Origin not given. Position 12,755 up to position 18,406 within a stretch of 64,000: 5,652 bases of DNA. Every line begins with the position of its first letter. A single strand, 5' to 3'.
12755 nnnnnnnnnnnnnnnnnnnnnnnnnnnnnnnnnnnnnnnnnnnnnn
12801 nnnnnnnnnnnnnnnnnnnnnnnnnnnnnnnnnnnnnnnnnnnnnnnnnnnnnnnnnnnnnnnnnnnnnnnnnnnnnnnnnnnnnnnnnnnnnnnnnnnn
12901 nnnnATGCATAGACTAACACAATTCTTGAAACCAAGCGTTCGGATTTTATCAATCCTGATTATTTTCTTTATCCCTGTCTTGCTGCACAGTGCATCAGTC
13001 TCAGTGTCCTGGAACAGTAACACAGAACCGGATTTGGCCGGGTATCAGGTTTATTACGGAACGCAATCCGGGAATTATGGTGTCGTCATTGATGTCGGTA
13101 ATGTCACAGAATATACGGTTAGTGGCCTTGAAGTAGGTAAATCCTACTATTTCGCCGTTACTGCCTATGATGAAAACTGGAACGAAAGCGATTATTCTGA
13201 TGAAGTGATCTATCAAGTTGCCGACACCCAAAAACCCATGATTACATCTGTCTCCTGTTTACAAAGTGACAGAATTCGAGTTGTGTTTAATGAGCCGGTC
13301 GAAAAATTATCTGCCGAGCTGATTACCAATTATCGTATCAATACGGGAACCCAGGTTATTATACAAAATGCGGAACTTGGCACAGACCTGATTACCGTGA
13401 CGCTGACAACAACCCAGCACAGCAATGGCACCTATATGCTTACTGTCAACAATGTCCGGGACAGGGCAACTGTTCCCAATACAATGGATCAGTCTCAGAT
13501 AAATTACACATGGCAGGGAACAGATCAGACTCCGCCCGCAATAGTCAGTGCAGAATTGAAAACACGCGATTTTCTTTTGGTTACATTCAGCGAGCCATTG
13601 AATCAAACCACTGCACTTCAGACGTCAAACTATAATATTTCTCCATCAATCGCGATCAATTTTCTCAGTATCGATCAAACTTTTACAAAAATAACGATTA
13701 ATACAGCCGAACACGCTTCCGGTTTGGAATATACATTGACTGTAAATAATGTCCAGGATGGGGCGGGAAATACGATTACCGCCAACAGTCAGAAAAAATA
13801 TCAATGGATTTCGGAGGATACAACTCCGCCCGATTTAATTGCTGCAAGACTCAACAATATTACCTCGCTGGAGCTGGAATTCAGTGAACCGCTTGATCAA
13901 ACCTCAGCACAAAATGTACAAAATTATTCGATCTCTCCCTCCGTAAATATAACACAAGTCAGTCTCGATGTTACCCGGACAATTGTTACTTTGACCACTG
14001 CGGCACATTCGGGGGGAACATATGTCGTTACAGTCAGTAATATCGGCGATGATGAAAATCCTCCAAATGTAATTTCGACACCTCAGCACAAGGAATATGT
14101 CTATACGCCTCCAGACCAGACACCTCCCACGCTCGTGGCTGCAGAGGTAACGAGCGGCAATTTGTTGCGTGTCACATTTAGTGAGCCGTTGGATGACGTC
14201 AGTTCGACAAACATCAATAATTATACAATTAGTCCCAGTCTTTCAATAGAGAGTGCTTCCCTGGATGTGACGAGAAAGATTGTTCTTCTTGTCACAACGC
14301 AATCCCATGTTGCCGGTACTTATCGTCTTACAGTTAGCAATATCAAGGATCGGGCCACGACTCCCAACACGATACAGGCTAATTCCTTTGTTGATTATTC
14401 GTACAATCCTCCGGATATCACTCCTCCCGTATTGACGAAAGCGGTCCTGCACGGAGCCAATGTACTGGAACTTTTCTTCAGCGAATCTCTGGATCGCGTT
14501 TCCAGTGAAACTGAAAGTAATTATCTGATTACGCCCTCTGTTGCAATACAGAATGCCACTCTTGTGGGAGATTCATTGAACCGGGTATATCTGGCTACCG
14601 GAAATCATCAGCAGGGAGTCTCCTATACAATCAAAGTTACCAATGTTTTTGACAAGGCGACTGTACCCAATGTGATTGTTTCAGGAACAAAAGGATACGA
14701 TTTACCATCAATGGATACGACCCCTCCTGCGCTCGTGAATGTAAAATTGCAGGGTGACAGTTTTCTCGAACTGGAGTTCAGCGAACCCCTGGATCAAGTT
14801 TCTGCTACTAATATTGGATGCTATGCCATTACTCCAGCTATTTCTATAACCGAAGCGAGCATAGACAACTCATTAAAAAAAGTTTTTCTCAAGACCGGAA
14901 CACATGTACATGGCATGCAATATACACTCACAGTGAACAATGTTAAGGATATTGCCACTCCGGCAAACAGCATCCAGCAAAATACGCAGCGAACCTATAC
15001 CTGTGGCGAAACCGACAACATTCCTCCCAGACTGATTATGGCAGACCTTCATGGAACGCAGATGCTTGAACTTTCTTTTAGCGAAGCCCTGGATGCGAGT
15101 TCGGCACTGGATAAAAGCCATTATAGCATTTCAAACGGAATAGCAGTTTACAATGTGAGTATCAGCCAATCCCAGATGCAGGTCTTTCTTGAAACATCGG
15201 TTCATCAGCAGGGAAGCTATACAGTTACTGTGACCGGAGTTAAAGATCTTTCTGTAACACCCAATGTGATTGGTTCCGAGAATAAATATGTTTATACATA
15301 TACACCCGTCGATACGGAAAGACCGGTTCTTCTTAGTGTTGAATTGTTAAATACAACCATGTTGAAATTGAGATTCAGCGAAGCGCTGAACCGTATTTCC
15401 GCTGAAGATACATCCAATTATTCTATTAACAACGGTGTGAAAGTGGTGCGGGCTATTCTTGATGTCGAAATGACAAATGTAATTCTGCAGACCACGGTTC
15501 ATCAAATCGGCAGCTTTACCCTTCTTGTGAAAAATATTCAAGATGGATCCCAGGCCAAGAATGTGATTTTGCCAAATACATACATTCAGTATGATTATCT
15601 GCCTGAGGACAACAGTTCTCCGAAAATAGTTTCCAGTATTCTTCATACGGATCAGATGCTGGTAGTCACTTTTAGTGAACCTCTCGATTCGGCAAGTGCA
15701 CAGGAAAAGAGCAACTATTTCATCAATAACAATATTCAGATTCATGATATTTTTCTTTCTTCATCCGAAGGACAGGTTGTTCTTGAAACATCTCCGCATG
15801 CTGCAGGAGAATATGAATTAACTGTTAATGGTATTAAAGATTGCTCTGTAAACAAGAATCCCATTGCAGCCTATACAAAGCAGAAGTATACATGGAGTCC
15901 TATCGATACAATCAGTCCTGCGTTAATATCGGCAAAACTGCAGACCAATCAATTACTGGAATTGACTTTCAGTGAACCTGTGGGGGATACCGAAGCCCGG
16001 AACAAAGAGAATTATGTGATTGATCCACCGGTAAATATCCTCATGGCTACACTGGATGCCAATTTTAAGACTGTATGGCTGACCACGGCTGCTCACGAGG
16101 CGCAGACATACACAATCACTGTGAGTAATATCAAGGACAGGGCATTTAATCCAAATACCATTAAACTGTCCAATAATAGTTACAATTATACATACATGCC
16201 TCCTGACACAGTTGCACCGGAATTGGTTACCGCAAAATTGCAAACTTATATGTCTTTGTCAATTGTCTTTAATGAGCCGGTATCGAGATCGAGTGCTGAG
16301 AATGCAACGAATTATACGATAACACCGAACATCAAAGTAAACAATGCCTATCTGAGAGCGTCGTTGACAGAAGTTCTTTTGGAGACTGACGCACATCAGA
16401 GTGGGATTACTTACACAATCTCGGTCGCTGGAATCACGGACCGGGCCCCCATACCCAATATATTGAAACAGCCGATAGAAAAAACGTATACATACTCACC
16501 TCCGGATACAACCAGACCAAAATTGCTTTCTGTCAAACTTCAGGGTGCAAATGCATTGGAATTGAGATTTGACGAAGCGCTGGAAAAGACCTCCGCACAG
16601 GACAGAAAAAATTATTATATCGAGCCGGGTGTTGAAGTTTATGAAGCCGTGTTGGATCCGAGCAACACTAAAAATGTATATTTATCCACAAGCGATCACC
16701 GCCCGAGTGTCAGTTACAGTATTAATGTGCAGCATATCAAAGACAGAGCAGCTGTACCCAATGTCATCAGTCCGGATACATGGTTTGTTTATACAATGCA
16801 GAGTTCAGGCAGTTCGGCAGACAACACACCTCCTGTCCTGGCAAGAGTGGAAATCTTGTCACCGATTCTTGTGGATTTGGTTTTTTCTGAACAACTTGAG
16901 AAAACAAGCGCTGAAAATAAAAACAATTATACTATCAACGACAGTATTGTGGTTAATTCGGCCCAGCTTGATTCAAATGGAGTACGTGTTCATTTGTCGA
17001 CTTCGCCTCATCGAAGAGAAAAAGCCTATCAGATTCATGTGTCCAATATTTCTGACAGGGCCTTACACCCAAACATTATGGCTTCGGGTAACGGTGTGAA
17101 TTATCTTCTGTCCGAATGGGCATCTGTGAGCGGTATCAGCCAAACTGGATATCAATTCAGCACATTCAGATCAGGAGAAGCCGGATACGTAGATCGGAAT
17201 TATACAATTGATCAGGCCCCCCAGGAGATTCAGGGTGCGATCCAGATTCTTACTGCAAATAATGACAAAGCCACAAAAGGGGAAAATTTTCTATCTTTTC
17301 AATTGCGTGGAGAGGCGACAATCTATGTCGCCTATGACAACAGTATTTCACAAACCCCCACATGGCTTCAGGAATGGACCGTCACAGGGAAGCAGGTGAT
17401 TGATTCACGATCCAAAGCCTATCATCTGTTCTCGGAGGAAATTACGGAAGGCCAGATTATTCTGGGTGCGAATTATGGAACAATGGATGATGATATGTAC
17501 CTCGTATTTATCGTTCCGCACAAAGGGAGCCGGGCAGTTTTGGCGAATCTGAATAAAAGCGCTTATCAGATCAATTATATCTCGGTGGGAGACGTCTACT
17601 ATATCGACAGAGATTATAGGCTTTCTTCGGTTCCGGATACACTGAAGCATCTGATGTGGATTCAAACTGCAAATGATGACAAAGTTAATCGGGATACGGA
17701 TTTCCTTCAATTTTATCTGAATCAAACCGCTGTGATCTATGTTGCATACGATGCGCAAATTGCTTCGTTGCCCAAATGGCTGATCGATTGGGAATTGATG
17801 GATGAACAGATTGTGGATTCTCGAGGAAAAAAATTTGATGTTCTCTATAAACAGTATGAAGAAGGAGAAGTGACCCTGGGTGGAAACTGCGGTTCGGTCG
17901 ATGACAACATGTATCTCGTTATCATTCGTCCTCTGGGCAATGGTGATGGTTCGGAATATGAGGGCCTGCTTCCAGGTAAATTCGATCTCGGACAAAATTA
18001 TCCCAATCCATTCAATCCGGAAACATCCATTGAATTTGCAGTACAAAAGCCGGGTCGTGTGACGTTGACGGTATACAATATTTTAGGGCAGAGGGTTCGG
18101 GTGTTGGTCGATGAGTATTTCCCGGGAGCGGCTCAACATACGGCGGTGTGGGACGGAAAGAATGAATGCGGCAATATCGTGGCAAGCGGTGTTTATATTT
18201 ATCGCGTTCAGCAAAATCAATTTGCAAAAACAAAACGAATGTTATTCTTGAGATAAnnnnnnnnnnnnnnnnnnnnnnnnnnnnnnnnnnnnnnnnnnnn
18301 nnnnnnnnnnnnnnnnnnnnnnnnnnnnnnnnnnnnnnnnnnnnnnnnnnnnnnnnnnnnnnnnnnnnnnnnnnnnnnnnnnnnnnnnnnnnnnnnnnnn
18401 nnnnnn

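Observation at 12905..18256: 5.4-kb gene for a T9SS-secreted surface protein with 13 tandem Ig-like repeats and two novel paralogous domains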

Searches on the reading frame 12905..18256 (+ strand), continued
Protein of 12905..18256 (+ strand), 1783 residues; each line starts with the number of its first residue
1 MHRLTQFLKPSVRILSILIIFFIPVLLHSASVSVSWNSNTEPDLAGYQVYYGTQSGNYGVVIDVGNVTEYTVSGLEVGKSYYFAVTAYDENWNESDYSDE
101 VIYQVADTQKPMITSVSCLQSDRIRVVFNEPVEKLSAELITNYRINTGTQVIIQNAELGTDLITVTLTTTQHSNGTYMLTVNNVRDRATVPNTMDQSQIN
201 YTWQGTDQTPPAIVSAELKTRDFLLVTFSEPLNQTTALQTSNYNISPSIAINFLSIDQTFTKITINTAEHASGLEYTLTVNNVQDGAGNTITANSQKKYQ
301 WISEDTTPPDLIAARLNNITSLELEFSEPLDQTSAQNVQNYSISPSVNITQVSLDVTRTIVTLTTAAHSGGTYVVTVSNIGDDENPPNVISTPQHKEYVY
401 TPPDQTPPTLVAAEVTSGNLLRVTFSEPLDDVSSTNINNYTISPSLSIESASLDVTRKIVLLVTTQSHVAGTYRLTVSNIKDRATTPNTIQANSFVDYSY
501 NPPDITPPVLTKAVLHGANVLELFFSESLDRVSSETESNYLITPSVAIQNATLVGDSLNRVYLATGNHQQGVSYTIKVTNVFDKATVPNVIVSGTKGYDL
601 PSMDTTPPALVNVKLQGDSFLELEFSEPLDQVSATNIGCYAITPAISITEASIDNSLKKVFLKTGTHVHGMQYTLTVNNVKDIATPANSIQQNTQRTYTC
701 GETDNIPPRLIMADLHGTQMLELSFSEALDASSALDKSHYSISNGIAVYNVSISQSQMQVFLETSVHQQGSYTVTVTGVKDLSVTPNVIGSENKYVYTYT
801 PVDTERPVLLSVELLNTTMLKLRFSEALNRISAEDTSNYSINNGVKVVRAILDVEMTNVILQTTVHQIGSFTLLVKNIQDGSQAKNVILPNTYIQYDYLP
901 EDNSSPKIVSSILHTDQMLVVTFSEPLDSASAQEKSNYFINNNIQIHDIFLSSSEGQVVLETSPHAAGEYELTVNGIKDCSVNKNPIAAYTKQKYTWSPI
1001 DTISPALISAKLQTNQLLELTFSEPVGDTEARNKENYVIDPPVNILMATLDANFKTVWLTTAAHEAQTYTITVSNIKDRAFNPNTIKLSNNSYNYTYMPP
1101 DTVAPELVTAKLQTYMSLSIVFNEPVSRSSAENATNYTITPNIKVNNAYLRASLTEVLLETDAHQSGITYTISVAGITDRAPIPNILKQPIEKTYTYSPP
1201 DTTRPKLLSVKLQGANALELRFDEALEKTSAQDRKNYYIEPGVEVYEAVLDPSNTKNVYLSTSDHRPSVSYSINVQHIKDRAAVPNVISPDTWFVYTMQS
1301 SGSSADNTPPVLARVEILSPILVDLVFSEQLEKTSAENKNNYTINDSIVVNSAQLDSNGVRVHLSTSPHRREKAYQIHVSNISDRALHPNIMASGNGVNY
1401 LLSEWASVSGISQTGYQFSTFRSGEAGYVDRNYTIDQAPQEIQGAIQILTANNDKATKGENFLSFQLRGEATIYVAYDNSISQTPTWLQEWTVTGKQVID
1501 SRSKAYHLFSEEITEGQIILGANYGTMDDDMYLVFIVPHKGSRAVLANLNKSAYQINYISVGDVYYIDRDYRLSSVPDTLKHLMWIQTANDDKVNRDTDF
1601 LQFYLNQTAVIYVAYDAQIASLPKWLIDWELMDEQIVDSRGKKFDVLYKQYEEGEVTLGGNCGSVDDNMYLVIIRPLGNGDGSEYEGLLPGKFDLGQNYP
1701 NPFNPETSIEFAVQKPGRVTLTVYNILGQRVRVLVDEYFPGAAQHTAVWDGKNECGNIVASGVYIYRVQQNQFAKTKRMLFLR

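Call 87: find_encoding_contigs(protein=P0398, flank=7000, max_places=2)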
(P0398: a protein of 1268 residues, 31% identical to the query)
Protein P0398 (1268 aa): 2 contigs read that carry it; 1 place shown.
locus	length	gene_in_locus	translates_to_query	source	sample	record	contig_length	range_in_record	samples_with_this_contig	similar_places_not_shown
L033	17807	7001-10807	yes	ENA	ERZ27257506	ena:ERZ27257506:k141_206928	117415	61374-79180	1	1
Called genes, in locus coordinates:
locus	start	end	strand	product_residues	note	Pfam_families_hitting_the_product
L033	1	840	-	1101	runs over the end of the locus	PF08450:SGL (faint), PF23748:Beta-prop_LRRK2 (faint), PF07494:Reg_prop (weak), PF07495:Y_Y_Y, PF07228:SpoIIE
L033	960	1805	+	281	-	PF01875:Memo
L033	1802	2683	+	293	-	PF03446:NAD_binding_2 (weak), PF03807:F420_oxidored (weak), PF10727:Rossmann-like, PF10728:DUF2520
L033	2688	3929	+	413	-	PF01966:HD, PF13286:HD_assoc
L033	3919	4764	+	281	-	PF00005:ABC_tran, PF02463:SMC_N (faint), PF13304:AAA_21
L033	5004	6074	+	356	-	PF00158:Sigma54_activat, PF14532:Sigma54_activ_2, PF07728:AAA_5 (weak), PF25601:AAA_lid_14, PF02954:HTH_8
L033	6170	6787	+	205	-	PF00041:fn3 (weak), PF13860:FlgD_ig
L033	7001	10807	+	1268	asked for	PF00041:fn3 (weak), PF13205:Big_5 (weak), PF13860:FlgD_ig (weak)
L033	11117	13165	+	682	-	PF02563:Poly_export, PF10531:SLBB, PF22461:SLBB_2 (weak), PF10531:SLBB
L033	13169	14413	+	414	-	PF02706:Wzz (weak), PF13807:GNVR (weak)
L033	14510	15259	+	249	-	-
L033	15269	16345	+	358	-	PF02350:Epimerase_2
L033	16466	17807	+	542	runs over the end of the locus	PF14052:Caps_assemb_Wzi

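Call 88: find_encoding_contigs(protein=P0373, flank=7000, max_places=2)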
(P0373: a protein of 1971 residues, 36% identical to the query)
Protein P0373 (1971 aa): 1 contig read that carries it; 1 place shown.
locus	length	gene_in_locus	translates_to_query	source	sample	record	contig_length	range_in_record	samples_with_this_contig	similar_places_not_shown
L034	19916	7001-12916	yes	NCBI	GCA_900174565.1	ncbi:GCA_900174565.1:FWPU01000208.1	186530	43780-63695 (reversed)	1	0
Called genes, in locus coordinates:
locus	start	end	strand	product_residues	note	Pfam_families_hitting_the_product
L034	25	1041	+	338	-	PF00022:Actin (weak), PF06723:MreB_Mbl, PF00012:HSP70, PF11104:PilM_2 (faint), PF14450:FtsA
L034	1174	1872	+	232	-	PF04085:MreC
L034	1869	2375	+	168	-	-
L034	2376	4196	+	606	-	PF03717:PBP_dimer, PF00905:Transpeptidase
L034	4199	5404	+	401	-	PF01098:FTSW_RODA_SPOVE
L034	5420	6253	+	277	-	PF01790:LGT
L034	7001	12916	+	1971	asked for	PF00041:fn3, PF13205:Big_5 (faint), PF13860:FlgD_ig (weak)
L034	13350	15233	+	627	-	PF02563:Poly_export, PF10531:SLBB, PF22461:SLBB_2, PF10531:SLBB, PF22461:SLBB_2 (weak), PF10531:SLBB (weak), PF22461:SLBB_2 (weak), PF10531:SLBB (weak)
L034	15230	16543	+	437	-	PF02706:Wzz, PF13807:GNVR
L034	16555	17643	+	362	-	PF02350:Epimerase_2, PF13579:Glyco_trans_4_4 (weak)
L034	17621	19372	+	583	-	PF14052:Caps_assemb_Wzi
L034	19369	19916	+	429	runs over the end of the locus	PF01943:Polysacc_synt, PF13440:Polysacc_synt_3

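Call 89: find_encoding_contigs(protein=P0347, flank=7000, max_places=2)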
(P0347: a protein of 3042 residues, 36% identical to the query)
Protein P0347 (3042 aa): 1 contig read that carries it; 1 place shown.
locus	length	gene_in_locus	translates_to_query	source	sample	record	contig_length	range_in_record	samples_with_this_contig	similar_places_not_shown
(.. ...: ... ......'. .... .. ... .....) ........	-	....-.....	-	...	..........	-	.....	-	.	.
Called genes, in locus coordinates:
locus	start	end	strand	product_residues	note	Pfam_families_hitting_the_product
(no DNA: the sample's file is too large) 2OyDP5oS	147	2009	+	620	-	PF13181:TPR_8 (faint), PF00515:TPR_1 (faint), PF07719:TPR_2 (faint), PF13424:TPR_12 (faint), PF13428:TPR_14 (faint), PF00578:AhpC-TSA, PF08534:Redoxin, PF13905:Thioredoxin_8 (weak), +1 more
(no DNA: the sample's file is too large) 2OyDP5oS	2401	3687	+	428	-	PF01966:HD, PF13286:HD_assoc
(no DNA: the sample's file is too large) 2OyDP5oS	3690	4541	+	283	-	PF00005:ABC_tran, PF13304:AAA_21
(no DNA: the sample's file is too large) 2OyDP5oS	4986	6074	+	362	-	PF00158:Sigma54_activat, PF14532:Sigma54_activ_2, PF25601:AAA_lid_14, PF02954:HTH_8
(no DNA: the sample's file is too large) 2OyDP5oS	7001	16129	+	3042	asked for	PF00041:fn3 (weak), PF13205:Big_5 (faint), PF13860:FlgD_ig (weak)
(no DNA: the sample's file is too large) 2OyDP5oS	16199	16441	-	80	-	PF07927:HicA_toxin (weak)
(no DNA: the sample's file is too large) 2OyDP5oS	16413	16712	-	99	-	PF21748:UPF0150, PF15919:HicB_lk_antitox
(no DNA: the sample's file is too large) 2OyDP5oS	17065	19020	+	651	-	PF02563:Poly_export, PF10531:SLBB (weak), PF22461:SLBB_2 (weak), PF10531:SLBB (weak), PF22461:SLBB_2 (weak), PF10531:SLBB (weak)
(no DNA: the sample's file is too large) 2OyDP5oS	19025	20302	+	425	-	PF02706:Wzz, PF13807:GNVR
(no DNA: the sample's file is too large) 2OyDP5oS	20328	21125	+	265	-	-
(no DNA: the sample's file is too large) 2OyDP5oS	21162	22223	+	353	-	PF02350:Epimerase_2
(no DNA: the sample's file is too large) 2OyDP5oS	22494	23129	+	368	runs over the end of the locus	PF00155:Aminotran_1_2, PF00266:Aminotran_5, PF01041:DegT_DnrJ_EryC1, PF01053:Cys_Met_Meta_PP, PF01212:Beta_elim_lyase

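Call 103: search_protein_families(library=ncbifam, proteins=[L033:6170-6787:+], max_evalue=0.001)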
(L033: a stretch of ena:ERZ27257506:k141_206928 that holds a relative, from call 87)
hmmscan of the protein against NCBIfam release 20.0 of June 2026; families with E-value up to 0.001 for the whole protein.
L033:6170-6787:+ (205 aa): 6 families
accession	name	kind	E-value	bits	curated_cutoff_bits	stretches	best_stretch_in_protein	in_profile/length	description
NF005176.1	PRK06655.1-1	equivalog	2.8e-09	37.2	230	1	127-193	84-150/197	flagellar hook assembly protein FlgD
TIGR04183.1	Por_Secre_tail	domain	6.6e-07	29.2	23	1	119-199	2-67/72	T9SS type A sorting domain-containing protein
NF033707.1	T9SS_sortase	equivalog_domain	1.2e-05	23.2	420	1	117-191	1000-1076/1095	type IX secretion system sortase PorU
NF045522.1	MXAN_2561_fam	equivalog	2.5e-05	23.9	150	1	52-98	213-259/304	MXAN_2561 family MXYO-CTERM-anchored protein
NF009276.0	PRK12633.1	equivalog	6.8e-05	22.7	383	1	126-190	115-179/234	flagellar basal body rod modification protein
NF009453.0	PRK12813.1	equivalog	0.00079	19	264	1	126-191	110-172/223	flagellar basal body rod modification protein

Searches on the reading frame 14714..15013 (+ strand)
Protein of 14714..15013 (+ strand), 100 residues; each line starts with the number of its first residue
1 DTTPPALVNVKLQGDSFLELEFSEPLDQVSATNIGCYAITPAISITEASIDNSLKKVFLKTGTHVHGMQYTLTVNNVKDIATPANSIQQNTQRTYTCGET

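Call 74: search_solved_structures(query=A2, max_evalue=1)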
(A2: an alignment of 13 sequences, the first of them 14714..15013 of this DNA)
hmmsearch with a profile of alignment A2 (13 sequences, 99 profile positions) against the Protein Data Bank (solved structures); distinct sequences matched with E-value up to 1: 11.
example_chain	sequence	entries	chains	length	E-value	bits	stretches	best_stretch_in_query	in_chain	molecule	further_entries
4aq1_A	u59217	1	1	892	0.00033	23.8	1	4-78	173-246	SBSB PROTEIN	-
4aq1_C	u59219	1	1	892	0.00033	23.8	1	4-78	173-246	SBSB PROTEIN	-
8rw9_E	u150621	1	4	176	0.0012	22.1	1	9-86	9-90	S-layer protein sap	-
8rwf_A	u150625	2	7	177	0.0012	22.1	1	9-86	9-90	S-layer protein sap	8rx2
6hhu_A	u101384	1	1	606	0.014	18.7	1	9-84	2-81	S-layer protein sap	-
6qx4_A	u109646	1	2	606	0.014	18.7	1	9-84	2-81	S-layer protein sap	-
9g93_A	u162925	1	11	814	0.014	18.6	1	7-84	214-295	S-layer protein sap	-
3l8j_A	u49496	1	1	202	0.27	14.5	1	10-41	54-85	Programmed cell death protein 10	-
4geh_A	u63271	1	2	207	0.28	14.5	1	10-41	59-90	Programmed cell death protein 10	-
3l8i_A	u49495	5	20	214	0.28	14.5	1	10-41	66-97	Programmed cell death protein 10 | Cerebral cavernous malformations 3 protein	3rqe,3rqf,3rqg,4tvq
3ajm_A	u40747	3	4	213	0.71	13.2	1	10-41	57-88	Programmed cell death protein 10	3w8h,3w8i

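Call 80: predict_structure(alignment_id=A2)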
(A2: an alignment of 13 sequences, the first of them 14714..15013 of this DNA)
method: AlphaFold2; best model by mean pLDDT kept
length: 100 residues; sequences in the alignment: 13
mean_pLDDT: 96.5   pTM: 0.86
mean pLDDT of the five models: 96.5, 96.5, 96.1, 96.0, 95.9
residues with pLDDT >= 90: 96; 70-90: 3; 50-70: 1; < 50: 0
segments of 3 or more residues with pLDDT < 50: none
pLDDT, mean of each block of 10 residues (from residue 1): 95 96 98 99 98 98 97 98 96 89
secondary structure, 60 per line:
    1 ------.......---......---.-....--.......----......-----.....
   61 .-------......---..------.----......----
elements in order: E7-13 E17-22 H28-31 E37-40 E45-50 E56-61 E69-74 E91-96
